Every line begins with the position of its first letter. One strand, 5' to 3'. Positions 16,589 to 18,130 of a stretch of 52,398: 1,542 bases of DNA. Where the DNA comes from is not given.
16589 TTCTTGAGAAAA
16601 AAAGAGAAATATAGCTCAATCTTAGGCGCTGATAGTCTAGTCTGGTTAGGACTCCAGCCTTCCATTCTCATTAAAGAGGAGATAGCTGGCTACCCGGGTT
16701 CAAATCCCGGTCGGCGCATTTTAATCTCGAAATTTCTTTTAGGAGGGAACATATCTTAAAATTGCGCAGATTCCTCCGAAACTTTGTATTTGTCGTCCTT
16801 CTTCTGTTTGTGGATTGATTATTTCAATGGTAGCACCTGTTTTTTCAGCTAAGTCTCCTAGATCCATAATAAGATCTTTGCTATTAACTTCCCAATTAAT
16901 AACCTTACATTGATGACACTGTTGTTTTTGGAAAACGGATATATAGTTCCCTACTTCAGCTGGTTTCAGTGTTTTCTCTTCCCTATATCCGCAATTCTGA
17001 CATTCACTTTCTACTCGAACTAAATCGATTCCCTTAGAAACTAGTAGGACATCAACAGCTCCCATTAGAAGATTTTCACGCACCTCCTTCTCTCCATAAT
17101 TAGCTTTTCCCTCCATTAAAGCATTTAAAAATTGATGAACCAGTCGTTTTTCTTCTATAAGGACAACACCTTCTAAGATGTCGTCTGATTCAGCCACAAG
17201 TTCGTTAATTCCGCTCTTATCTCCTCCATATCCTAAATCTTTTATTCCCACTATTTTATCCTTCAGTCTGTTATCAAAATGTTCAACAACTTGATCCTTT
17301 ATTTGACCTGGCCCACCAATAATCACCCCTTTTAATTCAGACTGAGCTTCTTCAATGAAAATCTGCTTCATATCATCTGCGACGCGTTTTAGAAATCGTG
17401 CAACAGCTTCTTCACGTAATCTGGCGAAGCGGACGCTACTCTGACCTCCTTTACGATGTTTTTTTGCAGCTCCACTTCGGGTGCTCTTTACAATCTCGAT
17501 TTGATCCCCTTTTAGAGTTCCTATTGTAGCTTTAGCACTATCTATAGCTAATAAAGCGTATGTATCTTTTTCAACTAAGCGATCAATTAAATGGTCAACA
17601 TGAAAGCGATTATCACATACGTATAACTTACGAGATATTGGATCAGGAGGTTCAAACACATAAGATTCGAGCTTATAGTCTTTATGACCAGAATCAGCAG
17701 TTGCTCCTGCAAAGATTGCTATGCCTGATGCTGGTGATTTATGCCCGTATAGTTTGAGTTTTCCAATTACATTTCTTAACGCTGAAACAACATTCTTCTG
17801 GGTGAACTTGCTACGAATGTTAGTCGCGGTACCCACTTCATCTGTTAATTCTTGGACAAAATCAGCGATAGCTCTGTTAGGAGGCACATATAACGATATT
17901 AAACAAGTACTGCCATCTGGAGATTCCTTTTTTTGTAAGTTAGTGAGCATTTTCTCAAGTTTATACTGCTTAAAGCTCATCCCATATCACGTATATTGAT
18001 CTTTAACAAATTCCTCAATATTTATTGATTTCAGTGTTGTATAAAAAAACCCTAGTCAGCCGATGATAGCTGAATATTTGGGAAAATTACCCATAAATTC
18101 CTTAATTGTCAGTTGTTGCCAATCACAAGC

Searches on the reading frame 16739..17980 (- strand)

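Call 49: search_protein_families(library=pfam, proteins=[window:16739-17980:-], max_evalue=0.1)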
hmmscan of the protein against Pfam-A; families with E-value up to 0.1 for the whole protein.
window:16739-17980:- (413 aa): 7 families
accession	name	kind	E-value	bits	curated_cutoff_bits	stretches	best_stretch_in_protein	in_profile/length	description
PF03464.20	eRF1_2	-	2.1e-30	106.2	27.1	1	141-269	2-131/133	eRF1 domain 2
PF03465.20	eRF1_3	-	3.4e-20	72.9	25.8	1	275-410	2-104/106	eRF1 domain 3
PF18854.6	baeRF_family10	-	1.2e-12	48.8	27.1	1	127-247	2-123/143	Bacterial archaeo-eukaryotic release factor family 10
PF18859.6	acVLRF1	-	2.2e-11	44.5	27.1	1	148-236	10-94/130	Actinobacteria/chloroflexi VLRF1 release factor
PF03463.20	eRF1_1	-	2.2e-10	41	23.8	1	20-131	8-119/123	eRF1 domain 1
PF18844.6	baeRF_family2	-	0.043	14.4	26.9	1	141-287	2-146/149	Bacterial archaeo-eukaryotic release factor family 2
PF02150.21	Zn_ribbon_RPB9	-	0.073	13.4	25.2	0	312-337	10-34/36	RNA polymerases M/15 Kd subunit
